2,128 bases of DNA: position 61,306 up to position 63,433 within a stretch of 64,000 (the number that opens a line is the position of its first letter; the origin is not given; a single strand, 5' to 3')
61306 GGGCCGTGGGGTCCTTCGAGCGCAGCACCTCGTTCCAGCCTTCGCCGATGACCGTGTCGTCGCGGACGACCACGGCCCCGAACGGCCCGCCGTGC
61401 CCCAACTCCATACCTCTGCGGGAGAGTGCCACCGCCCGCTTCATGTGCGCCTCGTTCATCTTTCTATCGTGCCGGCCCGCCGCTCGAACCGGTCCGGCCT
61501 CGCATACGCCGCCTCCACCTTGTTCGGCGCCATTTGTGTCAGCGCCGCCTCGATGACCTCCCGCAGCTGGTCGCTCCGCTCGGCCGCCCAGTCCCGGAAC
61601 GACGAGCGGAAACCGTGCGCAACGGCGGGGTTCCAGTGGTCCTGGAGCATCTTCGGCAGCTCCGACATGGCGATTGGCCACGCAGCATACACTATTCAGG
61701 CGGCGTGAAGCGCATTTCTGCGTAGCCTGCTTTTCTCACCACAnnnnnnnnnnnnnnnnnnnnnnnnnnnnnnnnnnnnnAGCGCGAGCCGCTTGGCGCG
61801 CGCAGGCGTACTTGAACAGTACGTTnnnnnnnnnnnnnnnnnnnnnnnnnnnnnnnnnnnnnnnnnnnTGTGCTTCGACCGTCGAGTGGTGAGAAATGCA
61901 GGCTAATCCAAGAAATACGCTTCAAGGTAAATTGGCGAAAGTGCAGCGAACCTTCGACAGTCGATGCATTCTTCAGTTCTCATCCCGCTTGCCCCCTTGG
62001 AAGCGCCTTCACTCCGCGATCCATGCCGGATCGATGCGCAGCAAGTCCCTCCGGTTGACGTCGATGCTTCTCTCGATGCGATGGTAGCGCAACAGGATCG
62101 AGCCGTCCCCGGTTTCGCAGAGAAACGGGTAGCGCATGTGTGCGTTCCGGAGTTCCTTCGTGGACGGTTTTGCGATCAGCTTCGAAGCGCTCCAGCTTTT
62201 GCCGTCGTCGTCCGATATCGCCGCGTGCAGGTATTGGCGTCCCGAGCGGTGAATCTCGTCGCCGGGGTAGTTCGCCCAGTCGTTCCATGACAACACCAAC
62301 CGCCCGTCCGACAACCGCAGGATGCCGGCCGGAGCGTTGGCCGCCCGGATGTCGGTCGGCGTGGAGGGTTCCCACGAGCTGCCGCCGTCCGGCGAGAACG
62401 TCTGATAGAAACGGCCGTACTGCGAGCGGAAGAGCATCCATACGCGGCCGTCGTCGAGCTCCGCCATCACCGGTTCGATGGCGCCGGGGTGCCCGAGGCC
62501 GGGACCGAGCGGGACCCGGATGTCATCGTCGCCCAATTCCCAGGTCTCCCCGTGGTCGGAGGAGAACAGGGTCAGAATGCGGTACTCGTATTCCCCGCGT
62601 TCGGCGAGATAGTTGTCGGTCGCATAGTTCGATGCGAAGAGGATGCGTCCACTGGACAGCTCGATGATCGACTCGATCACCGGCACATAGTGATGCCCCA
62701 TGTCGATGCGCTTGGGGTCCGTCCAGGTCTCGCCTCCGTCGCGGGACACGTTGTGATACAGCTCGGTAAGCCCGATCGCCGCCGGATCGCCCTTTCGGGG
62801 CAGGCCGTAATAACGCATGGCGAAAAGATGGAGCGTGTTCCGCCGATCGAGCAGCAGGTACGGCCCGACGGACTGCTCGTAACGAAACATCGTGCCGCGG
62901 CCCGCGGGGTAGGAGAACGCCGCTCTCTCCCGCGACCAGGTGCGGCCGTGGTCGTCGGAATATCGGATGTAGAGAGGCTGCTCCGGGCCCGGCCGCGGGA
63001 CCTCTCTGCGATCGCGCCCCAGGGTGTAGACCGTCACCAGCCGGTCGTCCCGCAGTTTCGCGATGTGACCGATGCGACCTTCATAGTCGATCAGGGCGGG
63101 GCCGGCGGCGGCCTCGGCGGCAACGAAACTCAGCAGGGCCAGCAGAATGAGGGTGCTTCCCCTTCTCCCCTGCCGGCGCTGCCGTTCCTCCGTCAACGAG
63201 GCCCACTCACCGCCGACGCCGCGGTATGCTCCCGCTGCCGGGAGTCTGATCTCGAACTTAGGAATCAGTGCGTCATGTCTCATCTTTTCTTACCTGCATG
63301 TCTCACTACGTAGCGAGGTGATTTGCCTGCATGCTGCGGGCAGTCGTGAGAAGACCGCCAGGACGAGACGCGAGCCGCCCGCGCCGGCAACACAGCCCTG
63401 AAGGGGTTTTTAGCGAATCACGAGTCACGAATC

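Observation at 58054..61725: Low-GC islet with a GmrSD-like DUF262/DUF1524 gene, a deaminase and two integrase remnants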

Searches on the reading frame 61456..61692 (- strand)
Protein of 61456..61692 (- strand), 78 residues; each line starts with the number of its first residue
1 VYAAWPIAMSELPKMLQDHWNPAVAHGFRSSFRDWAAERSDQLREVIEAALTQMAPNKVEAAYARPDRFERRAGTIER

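Call 3: search_protein_families(library=pfam, proteins=[window:61456-61692:-], max_evalue=0.01)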
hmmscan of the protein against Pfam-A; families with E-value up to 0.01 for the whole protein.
window:61456-61692:- (78 aa): 0 families

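Call 4: search_protein_families(library=padloc, proteins=[window:61456-61692:-], max_evalue=0.01)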
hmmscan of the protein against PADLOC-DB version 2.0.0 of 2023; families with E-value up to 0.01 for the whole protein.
window:61456-61692:- (78 aa): 0 families

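Call 10: search_protein_families(library=ncbifam, proteins=[window:61456-61692:-], max_evalue=1)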
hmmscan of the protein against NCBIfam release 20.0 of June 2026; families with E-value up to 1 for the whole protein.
window:61456-61692:- (78 aa): 1 family
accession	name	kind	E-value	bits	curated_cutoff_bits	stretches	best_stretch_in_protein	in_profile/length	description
NF007246.0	PRK09692.1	domain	0.0019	16.9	434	1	24-73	335-383/413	integrase domain-containing protein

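Call 11: search_protein_families(library=pfam, proteins=[window:61456-61692:-], max_evalue=10)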
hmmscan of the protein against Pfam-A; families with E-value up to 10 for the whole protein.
window:61456-61692:- (78 aa): 1 family
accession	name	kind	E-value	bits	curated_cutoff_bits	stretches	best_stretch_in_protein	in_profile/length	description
PF24165.1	TMP_C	-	0.11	13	27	1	31-51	5-25/36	Tape measure protein C-terminal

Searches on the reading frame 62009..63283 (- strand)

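Call 3: search_protein_families(library=pfam, proteins=[window:62009-63283:-], max_evalue=0.01)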
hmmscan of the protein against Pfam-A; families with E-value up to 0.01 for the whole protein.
window:62009-63283:- (424 aa): 4 families
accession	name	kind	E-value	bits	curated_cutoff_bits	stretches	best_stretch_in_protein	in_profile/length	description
PF13088.12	BNR_2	-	8e-33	114.4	31.4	1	106-396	20-275/277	BNR repeat-like domain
PF02012.26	BNR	-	2.2e-10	39.4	27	0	108-118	2-12/12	BNR/Asp-box repeat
PF24316.1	Tli3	-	2.1e-05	25.3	27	0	101-118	81-98/129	T6SS Tli3 immunity protein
PF21471.3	Reelin_subrepeat-B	-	0.0083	16.3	27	0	100-120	56-76/127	Reelin subrepeat B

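Call 4: search_protein_families(library=padloc, proteins=[window:62009-63283:-], max_evalue=0.01)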
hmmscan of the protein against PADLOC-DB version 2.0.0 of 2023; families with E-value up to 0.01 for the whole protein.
window:62009-63283:- (424 aa): 0 families

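Call 10: search_protein_families(library=ncbifam, proteins=[window:62009-63283:-], max_evalue=1)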
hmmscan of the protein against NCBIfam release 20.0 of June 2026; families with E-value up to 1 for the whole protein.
window:62009-63283:- (424 aa): 2 families
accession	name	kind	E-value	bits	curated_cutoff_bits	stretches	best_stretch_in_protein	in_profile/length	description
NF052328.1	NeuramTDE0471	equivalog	0.0013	17.5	900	1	104-297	175-361/538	neuraminidase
NF040591.1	choice_anch_O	subfamily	0.0014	17.3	125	1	68-119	503-554/670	choice-of-anchor O protein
